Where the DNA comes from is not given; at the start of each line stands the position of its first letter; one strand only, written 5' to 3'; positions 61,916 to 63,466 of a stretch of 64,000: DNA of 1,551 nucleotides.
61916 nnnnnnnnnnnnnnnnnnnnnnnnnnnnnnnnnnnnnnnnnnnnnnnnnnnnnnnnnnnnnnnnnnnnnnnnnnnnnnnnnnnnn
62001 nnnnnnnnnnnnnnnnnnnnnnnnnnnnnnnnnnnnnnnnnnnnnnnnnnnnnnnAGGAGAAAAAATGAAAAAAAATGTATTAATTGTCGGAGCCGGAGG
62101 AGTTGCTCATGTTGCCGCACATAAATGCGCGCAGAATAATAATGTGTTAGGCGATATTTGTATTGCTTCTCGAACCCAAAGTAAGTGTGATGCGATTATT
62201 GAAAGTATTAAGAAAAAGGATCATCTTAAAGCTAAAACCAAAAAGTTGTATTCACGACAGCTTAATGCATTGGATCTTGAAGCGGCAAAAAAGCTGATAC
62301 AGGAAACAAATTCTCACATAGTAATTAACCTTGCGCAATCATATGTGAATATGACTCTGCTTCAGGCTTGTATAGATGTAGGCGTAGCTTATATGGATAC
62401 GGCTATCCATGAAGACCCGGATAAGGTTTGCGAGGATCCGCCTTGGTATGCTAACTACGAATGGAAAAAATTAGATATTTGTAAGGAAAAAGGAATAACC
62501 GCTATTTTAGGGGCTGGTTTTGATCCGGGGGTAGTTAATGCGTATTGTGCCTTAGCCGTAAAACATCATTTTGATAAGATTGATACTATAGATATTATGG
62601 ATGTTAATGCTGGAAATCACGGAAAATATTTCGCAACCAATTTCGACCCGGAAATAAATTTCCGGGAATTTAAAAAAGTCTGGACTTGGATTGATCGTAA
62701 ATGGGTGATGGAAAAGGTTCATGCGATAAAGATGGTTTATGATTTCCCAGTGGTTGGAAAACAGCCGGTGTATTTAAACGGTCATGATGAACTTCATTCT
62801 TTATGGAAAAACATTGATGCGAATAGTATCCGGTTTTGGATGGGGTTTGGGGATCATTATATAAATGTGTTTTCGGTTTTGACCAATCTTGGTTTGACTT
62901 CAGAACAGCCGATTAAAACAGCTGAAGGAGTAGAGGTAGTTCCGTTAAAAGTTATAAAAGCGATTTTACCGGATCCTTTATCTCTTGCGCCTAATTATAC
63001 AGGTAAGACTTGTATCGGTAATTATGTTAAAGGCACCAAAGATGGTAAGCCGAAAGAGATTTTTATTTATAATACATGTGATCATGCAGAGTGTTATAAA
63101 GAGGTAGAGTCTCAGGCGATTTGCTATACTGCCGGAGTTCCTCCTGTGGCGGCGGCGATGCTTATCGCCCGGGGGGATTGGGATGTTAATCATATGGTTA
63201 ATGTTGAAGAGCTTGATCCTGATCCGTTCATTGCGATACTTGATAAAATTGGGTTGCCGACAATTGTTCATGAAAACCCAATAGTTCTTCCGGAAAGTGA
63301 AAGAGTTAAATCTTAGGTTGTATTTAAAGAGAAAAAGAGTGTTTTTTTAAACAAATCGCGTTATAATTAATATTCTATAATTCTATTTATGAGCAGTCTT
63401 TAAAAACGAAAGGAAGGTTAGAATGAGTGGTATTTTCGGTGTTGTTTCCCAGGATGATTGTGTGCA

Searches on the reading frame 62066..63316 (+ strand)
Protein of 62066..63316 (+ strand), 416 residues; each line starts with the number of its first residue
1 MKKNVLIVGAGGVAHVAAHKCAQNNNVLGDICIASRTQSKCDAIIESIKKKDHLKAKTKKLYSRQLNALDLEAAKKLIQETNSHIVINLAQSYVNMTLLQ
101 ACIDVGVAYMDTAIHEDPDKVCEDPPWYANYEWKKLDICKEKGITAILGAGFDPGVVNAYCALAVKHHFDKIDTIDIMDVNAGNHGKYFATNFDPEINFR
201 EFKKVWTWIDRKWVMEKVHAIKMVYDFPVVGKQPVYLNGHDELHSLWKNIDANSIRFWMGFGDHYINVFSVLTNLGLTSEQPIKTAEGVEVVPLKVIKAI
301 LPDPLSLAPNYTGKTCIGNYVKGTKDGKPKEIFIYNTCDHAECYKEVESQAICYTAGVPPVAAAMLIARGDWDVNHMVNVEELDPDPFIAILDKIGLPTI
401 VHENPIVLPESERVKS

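Call 101: search_protein_families(library=pfam, proteins=[window:62066-63316:+], max_evalue=0.00001)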
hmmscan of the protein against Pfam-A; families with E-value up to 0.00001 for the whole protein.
window:62066-63316:+ (416 aa): 2 families
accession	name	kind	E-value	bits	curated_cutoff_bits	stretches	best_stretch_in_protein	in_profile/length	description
PF16653.10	Sacchrp_dh_C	-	3.3e-31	109.8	31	1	151-396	1-264/265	Saccharopine dehydrogenase C-terminal domain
PF03435.24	Sacchrp_dh_NADP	-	7.6e-29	101.1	25.1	1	5-147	1-129/129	Saccharopine dehydrogenase NADP binding domain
